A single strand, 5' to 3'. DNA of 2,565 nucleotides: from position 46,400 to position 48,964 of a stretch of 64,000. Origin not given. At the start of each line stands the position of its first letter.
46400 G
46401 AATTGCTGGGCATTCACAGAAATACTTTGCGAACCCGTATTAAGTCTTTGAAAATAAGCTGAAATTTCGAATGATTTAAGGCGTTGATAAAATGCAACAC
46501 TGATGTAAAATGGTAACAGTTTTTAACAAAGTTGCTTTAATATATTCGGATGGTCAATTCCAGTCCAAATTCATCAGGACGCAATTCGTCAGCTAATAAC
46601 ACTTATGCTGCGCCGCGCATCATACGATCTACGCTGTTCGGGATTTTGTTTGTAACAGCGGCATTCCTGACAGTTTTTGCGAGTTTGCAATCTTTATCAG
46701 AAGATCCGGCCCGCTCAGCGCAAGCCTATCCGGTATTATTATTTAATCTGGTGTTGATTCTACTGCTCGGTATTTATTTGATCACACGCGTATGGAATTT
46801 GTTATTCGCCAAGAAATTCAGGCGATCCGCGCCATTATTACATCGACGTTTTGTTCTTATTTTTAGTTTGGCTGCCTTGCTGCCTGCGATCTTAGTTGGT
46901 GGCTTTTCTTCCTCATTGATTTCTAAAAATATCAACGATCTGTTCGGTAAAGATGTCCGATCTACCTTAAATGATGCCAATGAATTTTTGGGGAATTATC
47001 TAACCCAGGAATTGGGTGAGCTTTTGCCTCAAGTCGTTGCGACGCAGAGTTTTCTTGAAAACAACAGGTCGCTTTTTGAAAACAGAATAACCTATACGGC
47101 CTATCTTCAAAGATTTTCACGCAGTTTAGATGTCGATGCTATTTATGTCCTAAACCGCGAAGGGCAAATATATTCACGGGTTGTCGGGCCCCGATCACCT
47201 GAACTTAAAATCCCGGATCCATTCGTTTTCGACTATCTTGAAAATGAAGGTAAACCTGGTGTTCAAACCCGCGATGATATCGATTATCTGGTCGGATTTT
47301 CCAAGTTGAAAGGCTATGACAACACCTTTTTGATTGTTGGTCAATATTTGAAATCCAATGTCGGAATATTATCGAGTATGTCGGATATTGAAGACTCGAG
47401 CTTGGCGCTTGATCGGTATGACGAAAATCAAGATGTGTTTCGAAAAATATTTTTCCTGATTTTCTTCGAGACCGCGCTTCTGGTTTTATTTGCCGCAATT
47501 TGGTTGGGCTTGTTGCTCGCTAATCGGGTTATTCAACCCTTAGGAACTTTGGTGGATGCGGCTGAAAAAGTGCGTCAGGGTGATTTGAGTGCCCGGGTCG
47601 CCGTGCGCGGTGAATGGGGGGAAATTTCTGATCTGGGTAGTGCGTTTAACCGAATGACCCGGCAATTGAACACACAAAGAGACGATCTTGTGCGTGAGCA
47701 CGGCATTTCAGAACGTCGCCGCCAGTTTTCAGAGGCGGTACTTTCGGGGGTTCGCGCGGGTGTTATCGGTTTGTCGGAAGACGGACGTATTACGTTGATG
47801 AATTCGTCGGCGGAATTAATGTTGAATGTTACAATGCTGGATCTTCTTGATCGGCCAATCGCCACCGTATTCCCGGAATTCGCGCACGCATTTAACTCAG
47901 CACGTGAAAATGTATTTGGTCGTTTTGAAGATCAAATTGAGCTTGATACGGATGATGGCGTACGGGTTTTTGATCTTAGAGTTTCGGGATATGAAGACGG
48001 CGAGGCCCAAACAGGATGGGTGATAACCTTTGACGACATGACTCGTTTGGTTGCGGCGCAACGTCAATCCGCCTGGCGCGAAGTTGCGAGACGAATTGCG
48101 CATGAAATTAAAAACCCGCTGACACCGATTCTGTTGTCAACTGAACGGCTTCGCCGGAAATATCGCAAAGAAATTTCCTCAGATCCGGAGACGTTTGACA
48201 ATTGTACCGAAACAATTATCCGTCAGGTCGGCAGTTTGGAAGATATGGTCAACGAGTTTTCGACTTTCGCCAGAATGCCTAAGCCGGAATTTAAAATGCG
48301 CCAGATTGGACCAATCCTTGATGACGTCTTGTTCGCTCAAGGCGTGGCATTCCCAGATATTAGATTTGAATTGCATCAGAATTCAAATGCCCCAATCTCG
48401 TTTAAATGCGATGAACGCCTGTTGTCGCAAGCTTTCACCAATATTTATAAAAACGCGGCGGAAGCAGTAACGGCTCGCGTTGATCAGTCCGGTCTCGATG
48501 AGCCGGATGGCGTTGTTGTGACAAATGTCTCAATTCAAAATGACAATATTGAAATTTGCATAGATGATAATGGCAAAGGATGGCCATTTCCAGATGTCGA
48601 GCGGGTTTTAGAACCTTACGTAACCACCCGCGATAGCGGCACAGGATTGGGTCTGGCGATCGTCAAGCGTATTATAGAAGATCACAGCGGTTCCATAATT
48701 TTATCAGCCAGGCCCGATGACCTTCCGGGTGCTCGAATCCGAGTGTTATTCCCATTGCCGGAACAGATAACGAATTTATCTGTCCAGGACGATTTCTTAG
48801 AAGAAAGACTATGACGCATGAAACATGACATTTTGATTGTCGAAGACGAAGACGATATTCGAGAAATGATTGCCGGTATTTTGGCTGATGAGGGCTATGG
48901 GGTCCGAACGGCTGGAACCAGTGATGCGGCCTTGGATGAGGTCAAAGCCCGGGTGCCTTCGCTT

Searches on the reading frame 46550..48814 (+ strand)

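Call 75: search_protein_families(library=pfam, proteins=[window:46550-48814:+], max_evalue=0.00001)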
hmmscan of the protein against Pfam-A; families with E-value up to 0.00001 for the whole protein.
window:46550-48814:+ (754 aa): 6 families
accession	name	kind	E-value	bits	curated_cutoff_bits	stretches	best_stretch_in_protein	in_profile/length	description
PF02518.31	HATPase_c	-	5.1e-16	59.5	26.4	1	621-737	2-110/111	Histidine kinase-, DNA gyrase B-, and HSP90-like ATPase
PF00512.31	HisKA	-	6.3e-12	45.8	26.9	1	509-576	2-63/66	His Kinase A (phospho-acceptor) domain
PF00672.30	HAMP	-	1.1e-10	42.1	25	1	322-374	1-52/53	HAMP domain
PF19312.4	NtrY_N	-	1.8e-10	41.1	23.2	1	36-210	14-192/291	NtrY N-terminal region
PF00989.32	PAS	-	6e-08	33.1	22.6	1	395-497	4-113/113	PAS fold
PF13426.13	PAS_9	-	4.7e-07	30.5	27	1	405-498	4-102/103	PAS domain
